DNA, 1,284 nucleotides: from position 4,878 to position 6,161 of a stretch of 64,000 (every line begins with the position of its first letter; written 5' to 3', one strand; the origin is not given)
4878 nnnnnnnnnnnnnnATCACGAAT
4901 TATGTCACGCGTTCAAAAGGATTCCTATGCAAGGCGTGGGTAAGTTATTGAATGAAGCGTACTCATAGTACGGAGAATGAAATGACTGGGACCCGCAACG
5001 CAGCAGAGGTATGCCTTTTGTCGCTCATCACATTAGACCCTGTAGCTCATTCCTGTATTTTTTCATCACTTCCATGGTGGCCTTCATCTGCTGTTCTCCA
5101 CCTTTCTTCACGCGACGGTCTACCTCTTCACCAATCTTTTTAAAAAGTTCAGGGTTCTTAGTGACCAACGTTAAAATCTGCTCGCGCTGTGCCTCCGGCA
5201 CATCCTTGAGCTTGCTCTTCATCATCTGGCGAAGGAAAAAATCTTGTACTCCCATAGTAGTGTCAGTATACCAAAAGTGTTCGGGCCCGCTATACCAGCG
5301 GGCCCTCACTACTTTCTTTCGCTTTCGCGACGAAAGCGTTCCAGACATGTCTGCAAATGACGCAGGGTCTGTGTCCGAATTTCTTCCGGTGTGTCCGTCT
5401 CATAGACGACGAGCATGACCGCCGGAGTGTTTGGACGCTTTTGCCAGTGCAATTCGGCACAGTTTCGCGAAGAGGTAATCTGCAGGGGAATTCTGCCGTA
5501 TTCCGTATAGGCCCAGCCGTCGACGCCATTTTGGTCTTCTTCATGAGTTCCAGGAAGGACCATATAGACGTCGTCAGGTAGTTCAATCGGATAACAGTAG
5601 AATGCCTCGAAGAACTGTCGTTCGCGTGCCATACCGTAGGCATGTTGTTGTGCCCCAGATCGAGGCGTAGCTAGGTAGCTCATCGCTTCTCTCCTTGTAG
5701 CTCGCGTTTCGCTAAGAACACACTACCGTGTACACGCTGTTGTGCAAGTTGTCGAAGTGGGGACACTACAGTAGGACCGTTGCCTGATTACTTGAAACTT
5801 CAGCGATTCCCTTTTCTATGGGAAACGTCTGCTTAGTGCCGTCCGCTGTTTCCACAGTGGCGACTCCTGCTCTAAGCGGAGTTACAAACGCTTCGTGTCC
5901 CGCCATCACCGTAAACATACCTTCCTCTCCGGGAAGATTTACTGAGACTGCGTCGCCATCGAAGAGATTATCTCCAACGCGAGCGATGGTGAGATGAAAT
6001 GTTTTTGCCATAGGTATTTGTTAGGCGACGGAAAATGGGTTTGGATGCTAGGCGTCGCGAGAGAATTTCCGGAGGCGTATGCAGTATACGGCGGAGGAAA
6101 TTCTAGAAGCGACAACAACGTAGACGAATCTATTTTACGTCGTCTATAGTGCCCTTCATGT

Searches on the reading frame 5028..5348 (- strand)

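Call 4: search_protein_families(library=pfam, proteins=[window:5028-5348:-], max_evalue=1)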
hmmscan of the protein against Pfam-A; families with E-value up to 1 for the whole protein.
window:5028-5348:- (106 aa): 3 families
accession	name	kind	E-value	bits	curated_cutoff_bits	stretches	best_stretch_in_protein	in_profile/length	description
PF00923.25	TAL_FSA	-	0.064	13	27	1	36-91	4-57/285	Transaldolase/Fructose-6-phosphate aldolase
PF15447.11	NTS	-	0.096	13.6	25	0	68-105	5-31/36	N-terminal segments of PfEMP1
PF03672.18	UPF0154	-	0.88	10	27.1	0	37-62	14-39/60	Uncharacterised protein family (UPF0154)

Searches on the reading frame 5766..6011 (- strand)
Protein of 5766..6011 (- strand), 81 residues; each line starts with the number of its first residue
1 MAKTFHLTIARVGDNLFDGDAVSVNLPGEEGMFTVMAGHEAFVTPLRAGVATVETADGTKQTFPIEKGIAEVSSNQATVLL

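Call 4: search_protein_families(library=pfam, proteins=[window:5766-6011:-], max_evalue=1)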
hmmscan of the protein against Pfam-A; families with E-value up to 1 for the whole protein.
window:5766-6011:- (81 aa): 1 family
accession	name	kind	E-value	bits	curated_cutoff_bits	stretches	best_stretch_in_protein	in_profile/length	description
PF02823.21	ATP-synt_DE_N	-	1.8e-18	66.7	27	1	5-80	1-76/80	ATP synthase, Delta/Epsilon chain, beta-sandwich domain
